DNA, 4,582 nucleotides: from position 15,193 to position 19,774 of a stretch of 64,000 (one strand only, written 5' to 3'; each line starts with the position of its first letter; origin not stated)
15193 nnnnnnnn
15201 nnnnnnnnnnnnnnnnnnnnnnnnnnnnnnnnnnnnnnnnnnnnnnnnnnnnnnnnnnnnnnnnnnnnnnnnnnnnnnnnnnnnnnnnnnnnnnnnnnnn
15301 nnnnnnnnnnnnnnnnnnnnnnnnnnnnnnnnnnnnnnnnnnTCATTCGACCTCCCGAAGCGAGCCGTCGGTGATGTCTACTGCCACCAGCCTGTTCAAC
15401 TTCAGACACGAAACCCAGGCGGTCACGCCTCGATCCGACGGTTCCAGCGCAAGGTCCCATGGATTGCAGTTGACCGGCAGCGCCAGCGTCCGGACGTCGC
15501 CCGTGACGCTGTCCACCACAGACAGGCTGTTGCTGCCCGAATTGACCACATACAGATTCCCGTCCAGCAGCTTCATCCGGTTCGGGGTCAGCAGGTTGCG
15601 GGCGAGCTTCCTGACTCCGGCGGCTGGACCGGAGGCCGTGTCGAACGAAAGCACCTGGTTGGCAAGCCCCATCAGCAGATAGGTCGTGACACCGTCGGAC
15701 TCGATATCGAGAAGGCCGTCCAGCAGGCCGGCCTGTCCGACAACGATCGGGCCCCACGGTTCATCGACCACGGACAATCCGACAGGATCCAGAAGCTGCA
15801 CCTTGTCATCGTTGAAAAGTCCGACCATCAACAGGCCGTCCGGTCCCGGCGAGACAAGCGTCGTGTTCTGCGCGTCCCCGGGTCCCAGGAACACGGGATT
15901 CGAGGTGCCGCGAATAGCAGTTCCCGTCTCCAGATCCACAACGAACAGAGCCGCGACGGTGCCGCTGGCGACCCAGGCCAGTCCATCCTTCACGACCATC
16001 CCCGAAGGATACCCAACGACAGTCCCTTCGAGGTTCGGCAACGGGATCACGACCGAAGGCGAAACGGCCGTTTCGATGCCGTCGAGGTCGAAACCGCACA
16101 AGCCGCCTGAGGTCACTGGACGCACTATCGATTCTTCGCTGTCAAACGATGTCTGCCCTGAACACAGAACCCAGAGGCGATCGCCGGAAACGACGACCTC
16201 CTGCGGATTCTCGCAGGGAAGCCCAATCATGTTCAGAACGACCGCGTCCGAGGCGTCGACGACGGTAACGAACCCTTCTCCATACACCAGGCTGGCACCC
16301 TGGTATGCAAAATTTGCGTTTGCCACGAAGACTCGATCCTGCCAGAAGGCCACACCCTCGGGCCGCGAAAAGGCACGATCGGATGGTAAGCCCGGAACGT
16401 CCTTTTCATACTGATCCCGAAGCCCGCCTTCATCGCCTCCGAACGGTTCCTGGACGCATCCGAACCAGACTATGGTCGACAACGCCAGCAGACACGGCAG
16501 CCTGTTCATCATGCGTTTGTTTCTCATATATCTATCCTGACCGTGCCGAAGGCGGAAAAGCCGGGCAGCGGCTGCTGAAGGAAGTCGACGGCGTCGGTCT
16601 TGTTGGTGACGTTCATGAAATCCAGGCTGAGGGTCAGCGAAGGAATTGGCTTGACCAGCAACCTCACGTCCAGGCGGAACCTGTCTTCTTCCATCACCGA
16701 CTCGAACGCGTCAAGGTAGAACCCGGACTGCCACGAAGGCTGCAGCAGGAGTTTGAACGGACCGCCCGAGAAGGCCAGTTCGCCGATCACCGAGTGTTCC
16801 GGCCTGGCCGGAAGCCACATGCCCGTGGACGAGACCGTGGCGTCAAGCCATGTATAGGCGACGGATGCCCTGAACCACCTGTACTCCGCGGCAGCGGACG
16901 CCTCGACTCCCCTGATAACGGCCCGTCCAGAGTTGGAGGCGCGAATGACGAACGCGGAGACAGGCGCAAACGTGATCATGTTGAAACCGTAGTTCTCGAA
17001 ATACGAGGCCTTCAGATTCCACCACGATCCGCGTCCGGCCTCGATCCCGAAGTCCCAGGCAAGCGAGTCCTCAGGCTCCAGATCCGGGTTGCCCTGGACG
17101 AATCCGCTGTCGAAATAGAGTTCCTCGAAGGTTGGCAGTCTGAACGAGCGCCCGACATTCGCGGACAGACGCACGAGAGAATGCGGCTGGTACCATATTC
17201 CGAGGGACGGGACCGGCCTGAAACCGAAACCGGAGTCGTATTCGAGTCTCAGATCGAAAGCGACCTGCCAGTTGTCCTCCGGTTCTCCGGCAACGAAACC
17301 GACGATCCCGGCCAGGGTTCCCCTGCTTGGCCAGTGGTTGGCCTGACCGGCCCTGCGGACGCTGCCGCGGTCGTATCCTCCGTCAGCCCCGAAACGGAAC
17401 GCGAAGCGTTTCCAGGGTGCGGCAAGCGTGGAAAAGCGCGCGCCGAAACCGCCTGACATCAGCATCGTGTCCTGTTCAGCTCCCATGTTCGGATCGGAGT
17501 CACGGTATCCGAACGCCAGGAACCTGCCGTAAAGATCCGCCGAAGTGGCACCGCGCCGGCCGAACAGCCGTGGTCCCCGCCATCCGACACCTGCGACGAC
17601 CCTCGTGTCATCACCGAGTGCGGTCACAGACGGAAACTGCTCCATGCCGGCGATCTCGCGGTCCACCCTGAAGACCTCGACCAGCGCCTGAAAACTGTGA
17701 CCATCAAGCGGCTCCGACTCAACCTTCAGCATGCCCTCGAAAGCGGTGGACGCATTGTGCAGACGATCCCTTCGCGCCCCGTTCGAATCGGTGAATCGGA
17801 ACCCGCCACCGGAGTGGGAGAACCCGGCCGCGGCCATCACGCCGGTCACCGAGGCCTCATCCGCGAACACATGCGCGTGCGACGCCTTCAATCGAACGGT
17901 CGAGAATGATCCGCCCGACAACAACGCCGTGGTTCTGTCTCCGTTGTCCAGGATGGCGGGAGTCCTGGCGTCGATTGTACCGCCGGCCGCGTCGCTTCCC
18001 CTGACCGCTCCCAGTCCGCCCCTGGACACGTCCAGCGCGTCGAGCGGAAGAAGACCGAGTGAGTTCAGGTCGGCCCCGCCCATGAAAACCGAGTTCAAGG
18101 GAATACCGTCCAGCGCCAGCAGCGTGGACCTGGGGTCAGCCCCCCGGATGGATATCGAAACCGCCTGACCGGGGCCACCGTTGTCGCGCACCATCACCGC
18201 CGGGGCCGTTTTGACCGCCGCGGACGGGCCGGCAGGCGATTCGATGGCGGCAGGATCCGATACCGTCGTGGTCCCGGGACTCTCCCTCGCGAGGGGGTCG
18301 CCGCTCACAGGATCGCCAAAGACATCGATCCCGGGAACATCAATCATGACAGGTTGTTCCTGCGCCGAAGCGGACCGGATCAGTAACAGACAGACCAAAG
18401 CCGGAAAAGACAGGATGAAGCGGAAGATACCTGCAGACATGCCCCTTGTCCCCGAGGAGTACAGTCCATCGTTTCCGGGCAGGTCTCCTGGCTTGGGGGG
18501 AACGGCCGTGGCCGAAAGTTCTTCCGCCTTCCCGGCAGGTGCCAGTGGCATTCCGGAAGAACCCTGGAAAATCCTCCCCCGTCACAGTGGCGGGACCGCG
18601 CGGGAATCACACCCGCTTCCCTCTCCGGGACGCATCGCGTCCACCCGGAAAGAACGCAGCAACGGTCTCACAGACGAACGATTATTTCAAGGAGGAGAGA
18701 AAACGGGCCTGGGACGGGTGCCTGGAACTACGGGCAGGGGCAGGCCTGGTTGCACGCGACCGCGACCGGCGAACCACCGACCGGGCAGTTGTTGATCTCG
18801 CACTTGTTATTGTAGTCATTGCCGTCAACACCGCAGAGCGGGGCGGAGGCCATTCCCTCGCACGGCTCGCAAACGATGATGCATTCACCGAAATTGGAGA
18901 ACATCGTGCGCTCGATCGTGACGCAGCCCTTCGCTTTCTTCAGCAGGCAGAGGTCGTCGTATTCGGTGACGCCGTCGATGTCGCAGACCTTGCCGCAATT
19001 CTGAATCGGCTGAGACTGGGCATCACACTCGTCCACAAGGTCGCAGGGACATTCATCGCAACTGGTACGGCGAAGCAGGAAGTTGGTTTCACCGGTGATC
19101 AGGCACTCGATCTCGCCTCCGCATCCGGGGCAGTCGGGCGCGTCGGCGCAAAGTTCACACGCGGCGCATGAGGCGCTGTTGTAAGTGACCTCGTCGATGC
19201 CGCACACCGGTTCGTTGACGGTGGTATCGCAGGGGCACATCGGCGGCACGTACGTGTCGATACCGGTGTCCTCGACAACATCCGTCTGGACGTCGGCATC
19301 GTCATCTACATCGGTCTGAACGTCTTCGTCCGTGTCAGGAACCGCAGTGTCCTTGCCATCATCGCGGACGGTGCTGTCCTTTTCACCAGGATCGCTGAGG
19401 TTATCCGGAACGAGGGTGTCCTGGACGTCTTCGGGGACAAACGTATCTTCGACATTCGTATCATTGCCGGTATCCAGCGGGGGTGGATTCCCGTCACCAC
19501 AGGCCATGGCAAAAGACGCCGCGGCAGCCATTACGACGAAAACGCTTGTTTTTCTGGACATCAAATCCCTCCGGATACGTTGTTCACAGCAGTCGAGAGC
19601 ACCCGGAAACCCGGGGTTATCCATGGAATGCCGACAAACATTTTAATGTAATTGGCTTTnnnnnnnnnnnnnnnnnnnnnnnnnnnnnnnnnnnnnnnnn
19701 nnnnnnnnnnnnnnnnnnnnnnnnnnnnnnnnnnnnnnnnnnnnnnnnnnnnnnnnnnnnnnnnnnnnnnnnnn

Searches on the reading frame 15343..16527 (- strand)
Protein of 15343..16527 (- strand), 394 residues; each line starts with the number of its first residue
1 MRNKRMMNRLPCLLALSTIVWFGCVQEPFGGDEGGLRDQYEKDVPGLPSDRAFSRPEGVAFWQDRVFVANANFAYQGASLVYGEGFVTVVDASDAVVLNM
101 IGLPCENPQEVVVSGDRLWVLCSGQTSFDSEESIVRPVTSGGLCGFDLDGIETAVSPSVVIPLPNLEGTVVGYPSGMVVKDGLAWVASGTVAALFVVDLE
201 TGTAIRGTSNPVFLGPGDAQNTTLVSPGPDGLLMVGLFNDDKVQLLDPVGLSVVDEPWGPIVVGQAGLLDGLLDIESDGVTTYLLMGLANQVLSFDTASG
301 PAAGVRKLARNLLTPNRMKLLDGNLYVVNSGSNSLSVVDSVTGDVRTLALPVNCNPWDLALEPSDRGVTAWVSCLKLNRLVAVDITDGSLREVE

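Call 18: search_protein_families(library=pfam, proteins=[window:15343-16527:-], max_evalue=0.001)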
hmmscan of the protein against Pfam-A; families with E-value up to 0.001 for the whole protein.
window:15343-16527:- (394 aa): 1 family
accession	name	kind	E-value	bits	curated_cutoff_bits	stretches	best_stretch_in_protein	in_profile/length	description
PF01436.27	NHL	-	1.5e-06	28.4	20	0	53-71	1-20/28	NHL repeat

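Call 78: search_protein_families(library=ncbifam, proteins=[window:15343-16527:-], max_evalue=0.00001)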
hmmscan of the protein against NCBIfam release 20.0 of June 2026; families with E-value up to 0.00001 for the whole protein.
window:15343-16527:- (394 aa): 1 family
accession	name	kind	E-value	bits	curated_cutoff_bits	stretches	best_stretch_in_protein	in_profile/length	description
TIGR02276.1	beta_rpt_yvtn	repeat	1.8e-06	27.8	27.85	0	323-358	4-38/42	beta-propeller repeat protein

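Call 89: search_protein_families(library=pfam, proteins=[window:15343-16527:-], max_evalue=0.01)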
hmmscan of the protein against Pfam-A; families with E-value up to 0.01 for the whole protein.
window:15343-16527:- (394 aa): 1 family
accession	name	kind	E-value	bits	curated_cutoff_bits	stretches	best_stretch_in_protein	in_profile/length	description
PF01436.27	NHL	-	1.5e-06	28.4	20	0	53-71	1-20/28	NHL repeat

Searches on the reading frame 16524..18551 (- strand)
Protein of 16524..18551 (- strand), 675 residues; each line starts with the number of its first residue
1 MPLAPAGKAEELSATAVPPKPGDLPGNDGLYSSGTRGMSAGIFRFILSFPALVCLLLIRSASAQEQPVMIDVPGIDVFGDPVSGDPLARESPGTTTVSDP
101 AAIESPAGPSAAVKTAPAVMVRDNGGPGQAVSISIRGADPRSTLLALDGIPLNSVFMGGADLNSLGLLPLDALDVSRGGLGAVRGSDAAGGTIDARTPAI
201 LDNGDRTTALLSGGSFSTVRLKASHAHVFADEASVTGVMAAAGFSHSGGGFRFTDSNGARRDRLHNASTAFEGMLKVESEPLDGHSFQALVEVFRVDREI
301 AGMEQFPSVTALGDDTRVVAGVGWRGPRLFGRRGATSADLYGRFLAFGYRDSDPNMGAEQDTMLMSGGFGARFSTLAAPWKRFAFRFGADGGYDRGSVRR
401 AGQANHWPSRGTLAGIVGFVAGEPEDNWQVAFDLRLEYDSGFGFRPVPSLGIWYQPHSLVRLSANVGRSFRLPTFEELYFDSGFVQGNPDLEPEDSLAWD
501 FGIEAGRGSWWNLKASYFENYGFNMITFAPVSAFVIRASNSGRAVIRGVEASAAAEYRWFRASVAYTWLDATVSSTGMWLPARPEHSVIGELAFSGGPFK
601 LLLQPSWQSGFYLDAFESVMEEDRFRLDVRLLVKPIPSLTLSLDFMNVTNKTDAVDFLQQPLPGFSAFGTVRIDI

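Call 18: search_protein_families(library=pfam, proteins=[window:16524-18551:-], max_evalue=0.001)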
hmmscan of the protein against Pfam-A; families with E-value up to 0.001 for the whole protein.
window:16524-18551:- (675 aa): 2 families
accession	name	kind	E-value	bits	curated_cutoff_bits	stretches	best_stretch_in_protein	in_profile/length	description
PF00593.30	TonB_dep_Rec_b-barrel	-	5.2e-31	109.4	27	1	349-616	98-404/436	TonB dependent receptor-like, beta-barrel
PF07715.20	Plug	-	3e-12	47.4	23.9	1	89-192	3-107/107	TonB-dependent Receptor Plug Domain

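Call 78: search_protein_families(library=ncbifam, proteins=[window:16524-18551:-], max_evalue=0.00001)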
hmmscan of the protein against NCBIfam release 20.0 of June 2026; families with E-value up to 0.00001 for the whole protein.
window:16524-18551:- (675 aa): 12 families
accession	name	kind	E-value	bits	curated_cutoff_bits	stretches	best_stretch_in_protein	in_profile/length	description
TIGR01779.1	TonB-B12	equivalog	4.1e-34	118.1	599.7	2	427-588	368-523/614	TonB-dependent vitamin B12 receptor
TIGR01786.1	TonB-hemlactrns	subfamily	2.6e-25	88.9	323.75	1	448-589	440-607/719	TonB-dependent hemoglobin/transferrin/lactoferrin family receptor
NF007926.1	PRK10641.1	equivalog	6.7e-25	87.7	836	2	114-246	69-196/617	TonB-dependent vitamin B12 receptor BtuB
TIGR01785.1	TonB-hemin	subfamily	7.1e-22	77.6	316.85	2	448-588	416-578/677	TonB-dependent heme/hemoglobin receptor family protein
TIGR01783.1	TonB-siderophor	subfamily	4.3e-18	65.3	223.5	2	445-609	407-572/649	TonB-dependent siderophore receptor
NF010051.0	PRK13528.1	subfamily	3.6e-09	35.4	583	0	424-553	435-587/727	FepA family TonB-dependent siderophore receptor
NF038079.1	TonB_sider_MxcH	equivalog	1.5e-08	33.2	925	1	113-232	155-272/792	TonB-dependent siderophore myxochelin receptor MxcH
NF010010.0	PRK13483.1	equivalog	4.5e-07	28.3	927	0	426-522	384-486/660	ligand-gated channel protein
TIGR01776.1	TonB-tbp-lbp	subfamily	1.2e-06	26.8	468.8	0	450-529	646-733/946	lactoferrin/transferrin family TonB-dependent receptor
NF041676.1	FecA_OM_dicitr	equivalog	2.9e-06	25.5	1100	1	114-301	157-343/773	TonB-dependent Fe(3+) dicitrate receptor FecA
TIGR01782.1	TonB-Xanth-Caul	subfamily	3.3e-06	25.7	310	0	485-652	636-838/868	TonB-dependent receptor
NF010048.1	PRK13524.1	subfamily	9.8e-06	24.3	493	0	482-587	520-634/744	FepA family TonB-dependent siderophore receptor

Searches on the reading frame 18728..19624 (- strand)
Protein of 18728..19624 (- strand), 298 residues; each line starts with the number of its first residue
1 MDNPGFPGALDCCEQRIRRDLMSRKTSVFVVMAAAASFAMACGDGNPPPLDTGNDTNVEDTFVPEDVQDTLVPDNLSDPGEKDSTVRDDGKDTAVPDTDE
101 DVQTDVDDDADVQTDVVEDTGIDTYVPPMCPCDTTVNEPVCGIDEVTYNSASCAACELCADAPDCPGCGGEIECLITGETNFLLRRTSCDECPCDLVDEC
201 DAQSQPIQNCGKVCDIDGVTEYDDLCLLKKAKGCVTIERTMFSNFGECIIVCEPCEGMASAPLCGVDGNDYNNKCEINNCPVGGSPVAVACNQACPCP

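Call 18: search_protein_families(library=pfam, proteins=[window:18728-19624:-], max_evalue=0.001)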
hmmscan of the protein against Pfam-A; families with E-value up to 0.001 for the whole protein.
window:18728-19624:- (298 aa): 1 family
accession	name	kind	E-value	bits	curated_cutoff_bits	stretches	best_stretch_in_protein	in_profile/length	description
PF00050.26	Kazal_1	-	0.00039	20.8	21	0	255-280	9-31/49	Kazal-type serine protease inhibitor domain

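Call 78: search_protein_families(library=ncbifam, proteins=[window:18728-19624:-], max_evalue=0.00001)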
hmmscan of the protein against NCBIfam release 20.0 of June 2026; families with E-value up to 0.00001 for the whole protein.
window:18728-19624:- (298 aa): 0 families
